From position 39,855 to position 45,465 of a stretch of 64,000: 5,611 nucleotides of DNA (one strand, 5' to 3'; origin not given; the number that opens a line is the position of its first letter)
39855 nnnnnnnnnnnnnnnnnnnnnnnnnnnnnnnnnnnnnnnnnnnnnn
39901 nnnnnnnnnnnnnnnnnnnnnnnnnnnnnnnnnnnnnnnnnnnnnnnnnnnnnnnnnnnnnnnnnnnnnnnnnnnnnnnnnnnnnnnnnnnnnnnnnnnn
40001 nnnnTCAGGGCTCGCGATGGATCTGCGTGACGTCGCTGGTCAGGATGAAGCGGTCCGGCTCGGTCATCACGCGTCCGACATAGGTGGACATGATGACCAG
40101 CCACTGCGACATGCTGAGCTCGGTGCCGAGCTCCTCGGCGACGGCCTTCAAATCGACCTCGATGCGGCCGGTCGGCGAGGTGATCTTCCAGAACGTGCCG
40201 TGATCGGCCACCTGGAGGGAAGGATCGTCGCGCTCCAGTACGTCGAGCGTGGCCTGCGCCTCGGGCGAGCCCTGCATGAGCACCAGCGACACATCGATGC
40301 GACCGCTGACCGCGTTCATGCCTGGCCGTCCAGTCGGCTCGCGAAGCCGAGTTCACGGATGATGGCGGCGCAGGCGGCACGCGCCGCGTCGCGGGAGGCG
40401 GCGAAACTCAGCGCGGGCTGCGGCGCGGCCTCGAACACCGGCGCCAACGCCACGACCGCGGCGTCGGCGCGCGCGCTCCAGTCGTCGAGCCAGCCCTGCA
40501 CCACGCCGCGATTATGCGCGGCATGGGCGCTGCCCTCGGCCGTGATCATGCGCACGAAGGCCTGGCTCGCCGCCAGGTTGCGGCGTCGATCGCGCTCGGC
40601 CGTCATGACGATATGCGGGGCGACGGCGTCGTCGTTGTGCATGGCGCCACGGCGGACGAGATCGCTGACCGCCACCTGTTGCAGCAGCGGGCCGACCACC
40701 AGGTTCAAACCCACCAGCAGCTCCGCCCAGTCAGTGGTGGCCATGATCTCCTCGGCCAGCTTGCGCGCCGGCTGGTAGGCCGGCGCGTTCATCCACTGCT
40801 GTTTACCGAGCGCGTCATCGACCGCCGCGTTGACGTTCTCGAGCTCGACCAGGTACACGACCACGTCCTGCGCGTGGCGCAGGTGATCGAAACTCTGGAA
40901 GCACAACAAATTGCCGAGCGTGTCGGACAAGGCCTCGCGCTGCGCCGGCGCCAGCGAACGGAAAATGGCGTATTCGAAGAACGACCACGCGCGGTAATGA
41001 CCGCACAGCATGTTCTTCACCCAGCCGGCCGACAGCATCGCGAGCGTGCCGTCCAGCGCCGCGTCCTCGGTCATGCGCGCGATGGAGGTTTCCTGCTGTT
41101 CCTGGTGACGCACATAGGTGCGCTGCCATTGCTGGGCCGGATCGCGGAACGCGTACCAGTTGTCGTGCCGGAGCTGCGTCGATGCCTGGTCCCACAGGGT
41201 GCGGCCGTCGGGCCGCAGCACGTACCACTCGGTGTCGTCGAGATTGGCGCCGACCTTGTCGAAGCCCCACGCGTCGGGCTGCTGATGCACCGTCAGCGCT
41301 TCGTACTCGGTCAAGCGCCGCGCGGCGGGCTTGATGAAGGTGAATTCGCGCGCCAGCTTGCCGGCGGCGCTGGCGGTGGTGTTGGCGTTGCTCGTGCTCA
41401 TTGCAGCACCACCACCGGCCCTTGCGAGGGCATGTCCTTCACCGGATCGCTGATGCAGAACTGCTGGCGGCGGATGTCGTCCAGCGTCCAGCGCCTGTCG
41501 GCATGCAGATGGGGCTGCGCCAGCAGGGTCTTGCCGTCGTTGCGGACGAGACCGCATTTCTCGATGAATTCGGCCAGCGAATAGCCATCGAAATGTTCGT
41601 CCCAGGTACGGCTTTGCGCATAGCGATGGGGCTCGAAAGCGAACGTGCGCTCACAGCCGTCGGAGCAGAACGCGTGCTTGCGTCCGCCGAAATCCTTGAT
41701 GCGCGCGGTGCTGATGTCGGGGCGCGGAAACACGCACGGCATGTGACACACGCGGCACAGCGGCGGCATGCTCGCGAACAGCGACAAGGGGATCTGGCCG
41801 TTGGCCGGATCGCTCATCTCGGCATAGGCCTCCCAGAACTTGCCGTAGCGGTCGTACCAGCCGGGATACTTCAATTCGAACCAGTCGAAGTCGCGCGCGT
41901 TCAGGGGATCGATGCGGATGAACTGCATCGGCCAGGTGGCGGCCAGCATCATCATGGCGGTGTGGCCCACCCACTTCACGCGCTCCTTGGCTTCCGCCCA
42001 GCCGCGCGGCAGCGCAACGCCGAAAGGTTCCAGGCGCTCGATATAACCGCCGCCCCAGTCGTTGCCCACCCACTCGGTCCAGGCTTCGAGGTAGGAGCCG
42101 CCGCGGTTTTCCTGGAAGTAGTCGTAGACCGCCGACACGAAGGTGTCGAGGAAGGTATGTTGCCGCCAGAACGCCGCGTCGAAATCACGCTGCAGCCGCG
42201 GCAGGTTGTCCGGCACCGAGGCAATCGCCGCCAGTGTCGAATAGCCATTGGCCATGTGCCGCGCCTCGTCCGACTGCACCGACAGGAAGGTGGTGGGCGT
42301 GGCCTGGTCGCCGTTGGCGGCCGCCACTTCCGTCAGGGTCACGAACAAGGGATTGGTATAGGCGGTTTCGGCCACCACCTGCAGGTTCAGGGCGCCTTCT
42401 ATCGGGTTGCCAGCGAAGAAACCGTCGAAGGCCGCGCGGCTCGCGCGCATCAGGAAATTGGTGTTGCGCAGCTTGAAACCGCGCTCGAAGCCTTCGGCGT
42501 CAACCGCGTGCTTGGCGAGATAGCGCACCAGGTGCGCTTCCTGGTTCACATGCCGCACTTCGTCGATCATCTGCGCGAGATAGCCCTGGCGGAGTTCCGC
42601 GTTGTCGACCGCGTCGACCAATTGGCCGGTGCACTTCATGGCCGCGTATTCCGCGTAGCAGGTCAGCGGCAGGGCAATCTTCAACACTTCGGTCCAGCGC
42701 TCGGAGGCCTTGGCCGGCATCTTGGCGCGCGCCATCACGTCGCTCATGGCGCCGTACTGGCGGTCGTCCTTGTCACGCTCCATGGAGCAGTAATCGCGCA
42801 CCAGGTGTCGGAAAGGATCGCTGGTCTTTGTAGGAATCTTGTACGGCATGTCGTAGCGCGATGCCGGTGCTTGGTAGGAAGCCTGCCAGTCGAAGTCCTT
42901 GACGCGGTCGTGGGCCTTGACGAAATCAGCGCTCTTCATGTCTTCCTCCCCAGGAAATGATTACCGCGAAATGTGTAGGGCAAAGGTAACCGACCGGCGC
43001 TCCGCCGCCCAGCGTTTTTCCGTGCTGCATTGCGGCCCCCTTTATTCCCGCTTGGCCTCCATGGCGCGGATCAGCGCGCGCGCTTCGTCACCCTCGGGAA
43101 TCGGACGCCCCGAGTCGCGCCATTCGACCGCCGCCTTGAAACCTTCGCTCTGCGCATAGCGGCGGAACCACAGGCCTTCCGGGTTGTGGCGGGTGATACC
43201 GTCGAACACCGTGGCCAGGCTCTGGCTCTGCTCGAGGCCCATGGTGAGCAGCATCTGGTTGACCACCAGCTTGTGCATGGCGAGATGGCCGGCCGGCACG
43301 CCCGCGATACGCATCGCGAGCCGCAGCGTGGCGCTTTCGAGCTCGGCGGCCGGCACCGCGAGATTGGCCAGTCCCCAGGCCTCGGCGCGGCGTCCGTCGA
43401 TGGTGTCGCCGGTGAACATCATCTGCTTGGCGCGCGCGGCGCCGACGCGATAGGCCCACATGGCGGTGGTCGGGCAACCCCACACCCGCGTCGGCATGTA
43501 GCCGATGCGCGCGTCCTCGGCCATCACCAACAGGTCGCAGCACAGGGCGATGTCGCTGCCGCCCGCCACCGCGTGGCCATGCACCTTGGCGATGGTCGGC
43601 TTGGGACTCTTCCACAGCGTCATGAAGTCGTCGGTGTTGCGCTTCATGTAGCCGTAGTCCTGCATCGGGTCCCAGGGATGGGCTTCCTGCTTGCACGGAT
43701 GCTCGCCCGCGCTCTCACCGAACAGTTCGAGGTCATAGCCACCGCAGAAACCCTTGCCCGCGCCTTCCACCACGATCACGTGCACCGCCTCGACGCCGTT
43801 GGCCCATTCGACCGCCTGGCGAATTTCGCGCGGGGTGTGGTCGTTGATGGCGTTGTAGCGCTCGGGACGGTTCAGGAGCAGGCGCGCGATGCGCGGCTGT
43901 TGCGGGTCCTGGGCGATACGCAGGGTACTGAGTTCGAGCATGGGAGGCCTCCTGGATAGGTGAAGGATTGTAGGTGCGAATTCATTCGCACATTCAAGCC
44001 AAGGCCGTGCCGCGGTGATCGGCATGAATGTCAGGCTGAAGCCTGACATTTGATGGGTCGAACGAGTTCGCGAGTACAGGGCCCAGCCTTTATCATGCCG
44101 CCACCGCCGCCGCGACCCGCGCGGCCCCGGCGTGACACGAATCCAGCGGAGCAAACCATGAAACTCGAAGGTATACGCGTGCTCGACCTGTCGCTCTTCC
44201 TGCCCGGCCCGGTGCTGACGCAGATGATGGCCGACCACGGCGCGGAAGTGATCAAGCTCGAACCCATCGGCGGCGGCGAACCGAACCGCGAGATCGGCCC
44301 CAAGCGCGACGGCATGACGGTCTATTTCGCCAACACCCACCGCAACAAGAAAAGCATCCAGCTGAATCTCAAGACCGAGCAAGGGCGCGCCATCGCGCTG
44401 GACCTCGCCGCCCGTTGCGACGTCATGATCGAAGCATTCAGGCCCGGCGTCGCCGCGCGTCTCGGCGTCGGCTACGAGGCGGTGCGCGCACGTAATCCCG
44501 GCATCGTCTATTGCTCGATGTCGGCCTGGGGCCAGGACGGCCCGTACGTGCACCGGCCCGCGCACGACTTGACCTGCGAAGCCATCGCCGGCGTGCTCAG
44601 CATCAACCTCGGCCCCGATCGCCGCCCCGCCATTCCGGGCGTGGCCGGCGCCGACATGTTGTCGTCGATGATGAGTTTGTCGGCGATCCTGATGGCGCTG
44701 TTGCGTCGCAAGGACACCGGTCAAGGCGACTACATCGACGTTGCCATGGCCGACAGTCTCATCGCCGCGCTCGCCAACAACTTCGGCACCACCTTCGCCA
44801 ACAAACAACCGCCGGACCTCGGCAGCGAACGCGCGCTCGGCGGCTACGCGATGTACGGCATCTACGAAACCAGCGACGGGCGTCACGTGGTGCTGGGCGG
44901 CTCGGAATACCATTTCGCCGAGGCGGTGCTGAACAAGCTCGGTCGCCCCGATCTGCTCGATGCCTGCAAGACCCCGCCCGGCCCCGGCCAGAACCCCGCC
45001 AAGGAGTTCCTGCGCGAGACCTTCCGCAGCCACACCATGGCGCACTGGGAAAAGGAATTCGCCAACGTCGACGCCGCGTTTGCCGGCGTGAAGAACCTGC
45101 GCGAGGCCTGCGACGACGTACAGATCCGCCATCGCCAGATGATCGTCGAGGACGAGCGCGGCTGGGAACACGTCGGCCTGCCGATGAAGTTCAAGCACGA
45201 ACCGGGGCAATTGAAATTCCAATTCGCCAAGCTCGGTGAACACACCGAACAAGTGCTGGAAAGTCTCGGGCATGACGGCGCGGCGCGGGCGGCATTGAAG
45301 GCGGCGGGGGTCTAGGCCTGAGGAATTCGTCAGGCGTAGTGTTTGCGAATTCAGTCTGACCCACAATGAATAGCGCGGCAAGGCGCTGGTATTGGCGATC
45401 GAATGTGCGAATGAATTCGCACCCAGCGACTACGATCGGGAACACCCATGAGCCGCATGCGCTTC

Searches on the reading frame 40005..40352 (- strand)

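Call 10: search_protein_families(library=pfam, proteins=[window:40005-40352:-], max_evalue=0.001)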
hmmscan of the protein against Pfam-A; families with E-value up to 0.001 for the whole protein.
window:40005-40352:- (115 aa): 1 family
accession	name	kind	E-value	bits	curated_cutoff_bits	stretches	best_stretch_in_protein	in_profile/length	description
PF02406.22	MmoB_DmpM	-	2.2e-14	53.8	25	1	24-104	5-84/85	MmoB/DmpM family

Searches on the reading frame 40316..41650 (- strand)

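Call 10: search_protein_families(library=pfam, proteins=[window:40316-41650:-], max_evalue=0.001)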
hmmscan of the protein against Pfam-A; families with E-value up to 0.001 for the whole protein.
window:40316-41650:- (444 aa): 1 family
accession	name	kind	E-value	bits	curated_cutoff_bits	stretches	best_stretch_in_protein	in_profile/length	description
PF02332.24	Phenol_Hydrox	-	7.4e-54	183.2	24.4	1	142-371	1-228/230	Methane/Phenol/Alkene Hydroxylase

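Call 80: search_protein_families(library=ncbifam, proteins=[window:40316-41650:-], max_evalue=0.00001)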
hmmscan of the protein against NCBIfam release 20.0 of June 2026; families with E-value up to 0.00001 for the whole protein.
window:40316-41650:- (444 aa): 1 family
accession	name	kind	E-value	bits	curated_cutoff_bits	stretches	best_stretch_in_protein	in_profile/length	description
NF045802.1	MethMoxAlphaMmoY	equivalog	3.2e-42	145.1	700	1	104-432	35-361/389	aromatic/alkene monooxygenase hydroxylase subunit beta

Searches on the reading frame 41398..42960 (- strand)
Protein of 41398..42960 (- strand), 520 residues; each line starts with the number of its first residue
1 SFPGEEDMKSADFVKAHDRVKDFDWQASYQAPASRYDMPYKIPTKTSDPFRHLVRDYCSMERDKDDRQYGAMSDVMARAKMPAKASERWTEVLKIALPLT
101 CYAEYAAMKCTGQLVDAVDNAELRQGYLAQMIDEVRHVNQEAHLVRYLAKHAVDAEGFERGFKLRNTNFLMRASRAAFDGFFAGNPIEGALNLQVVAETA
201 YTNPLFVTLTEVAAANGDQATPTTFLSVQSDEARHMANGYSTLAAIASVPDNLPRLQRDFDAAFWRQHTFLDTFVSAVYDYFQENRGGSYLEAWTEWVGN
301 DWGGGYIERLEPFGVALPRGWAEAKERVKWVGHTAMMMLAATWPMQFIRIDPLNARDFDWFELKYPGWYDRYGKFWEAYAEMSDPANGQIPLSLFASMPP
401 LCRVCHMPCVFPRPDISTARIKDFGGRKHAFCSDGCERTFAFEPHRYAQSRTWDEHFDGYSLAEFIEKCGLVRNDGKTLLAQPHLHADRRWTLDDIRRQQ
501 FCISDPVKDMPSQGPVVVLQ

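Call 10: search_protein_families(library=pfam, proteins=[window:41398-42960:-], max_evalue=0.001)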
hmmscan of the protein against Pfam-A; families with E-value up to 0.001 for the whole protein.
window:41398-42960:- (520 aa): 2 families
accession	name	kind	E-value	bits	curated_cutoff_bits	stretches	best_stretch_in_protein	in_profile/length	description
PF02332.24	Phenol_Hydrox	-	3.1e-47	161.5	24.4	1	25-247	1-227/230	Methane/Phenol/Alkene Hydroxylase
PF04945.19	YHS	-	0.00019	21.8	30.3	1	422-450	18-46/47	YHS domain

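Call 79: search_solved_structures(query=window:41398-42960:-, max_evalue=1e-10)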
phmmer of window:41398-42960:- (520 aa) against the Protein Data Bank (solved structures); distinct sequences matched with E-value up to 1e-10: 31.
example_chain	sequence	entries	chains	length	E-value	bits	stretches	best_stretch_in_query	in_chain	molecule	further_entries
4gam_A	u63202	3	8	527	5.7e-113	381.7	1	14-508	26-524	Methane monooxygenase component A alpha chain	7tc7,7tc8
1fyz_A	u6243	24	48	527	1.3e-112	380.5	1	14-508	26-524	METHANE MONOOXYGENASE COMPONENT A, ALPHA CHAIN | Methane monooxygenase component A alpha chain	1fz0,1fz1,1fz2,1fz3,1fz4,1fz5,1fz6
1mmo_D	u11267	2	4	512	2.1e-111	376.5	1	15-508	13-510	METHANE MONOOXYGENASE HYDROLASE (ALPHA CHAIN) | METHANE MONOOXYGENASE HYDROXYLASE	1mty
1mhy_D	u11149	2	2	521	7.1e-104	351.7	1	16-507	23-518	METHANE MONOOXYGENASE HYDROXYLASE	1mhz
6d7k_A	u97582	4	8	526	8.8e-103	348.1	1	16-506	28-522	Methane monooxygenase hydroxylase, MmoX1 | Methane monooxygenase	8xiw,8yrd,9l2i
7m8q_A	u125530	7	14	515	1.5e-102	347.3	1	16-507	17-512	Methane monooxygenase component A alpha chain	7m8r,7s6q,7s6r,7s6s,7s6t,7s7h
6vk4_A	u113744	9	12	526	1.6e-102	347.2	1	16-507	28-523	Methane monooxygenase component A alpha chain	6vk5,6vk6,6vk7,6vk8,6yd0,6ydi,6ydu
2inp_A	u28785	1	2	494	2.3e-40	142.1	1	44-450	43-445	Phenol hydroxylase component phN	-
2inn_A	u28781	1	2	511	2.4e-40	142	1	44-450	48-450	Phenol hydroxylase component phN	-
3u52_A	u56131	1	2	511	2.4e-40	142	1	44-450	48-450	Phenol hydroxylase component phN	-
2inc_A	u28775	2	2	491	1.8e-27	99.5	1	45-450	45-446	Toluene, o-xylene monooxygenase oxygenase subunit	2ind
1t0q_A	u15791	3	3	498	1.8e-27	99.5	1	45-450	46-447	toluene, o-xylene monooxygenase oxygenase subunit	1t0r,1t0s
2rdb_A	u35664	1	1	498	4.5e-27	98.2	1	45-450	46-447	Toluene, o-xylene monooxygenase oxygenase subunit;alpha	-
3rnc_A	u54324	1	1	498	6.1e-27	97.8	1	45-450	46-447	Toluene o-xylene monooxygenase component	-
3n1z_A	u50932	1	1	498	7.1e-27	97.6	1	45-450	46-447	Toluene o-xylene monooxygenase component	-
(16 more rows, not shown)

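Call 80: search_protein_families(library=ncbifam, proteins=[window:41398-42960:-], max_evalue=0.00001)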
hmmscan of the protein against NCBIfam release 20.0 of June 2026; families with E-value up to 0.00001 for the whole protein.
window:41398-42960:- (520 aa): 0 families

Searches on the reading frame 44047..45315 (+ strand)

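Call 10: search_protein_families(library=pfam, proteins=[window:44047-45315:+], max_evalue=0.001)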
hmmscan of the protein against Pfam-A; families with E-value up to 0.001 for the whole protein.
window:44047-45315:+ (422 aa): 1 family
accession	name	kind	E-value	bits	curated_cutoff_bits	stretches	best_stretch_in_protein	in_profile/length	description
PF02515.22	CoA_transf_3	-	4.4e-99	332.5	23.3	1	40-400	1-366/366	CoA-transferase family III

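Call 80: search_protein_families(library=ncbifam, proteins=[window:44047-45315:+], max_evalue=0.00001)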
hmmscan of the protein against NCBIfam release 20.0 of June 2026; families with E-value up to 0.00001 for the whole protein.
window:44047-45315:+ (422 aa): 7 families
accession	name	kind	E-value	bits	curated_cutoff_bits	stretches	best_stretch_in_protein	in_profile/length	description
NF052585.1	SucGlutTfsCaiB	equivalog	2.5e-57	194.3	750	1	36-407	4-388/394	succinate--glutarate CoA-transferase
NF008511.0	PRK11430.1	equivalog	3.3e-48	164.7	522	1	37-403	7-375/381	CoA:oxalate CoA-transferase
NF003809.0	PRK05398.1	subfamily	4e-48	164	442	1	37-239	2-205/416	formyl-CoA transferase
TIGR03253.1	oxalate_frc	equivalog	5.9e-47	160.3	504.2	1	39-239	3-204/416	formyl-CoA transferase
NF041294.1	Scnl_mescCoAtase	equivalog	8.7e-46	156.8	700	1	40-404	4-380/381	succinyl-CoA:mesaconate CoA-transferase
NF002914.1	PRK03525.1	equivalog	1.1e-41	143.1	413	1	39-422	9-396/400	L-carnitine CoA-transferase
TIGR04253.1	mesacon_CoA_iso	equivalog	1.8e-13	50.2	725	1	40-285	3-245/403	2-methylfumaryl-CoA isomerase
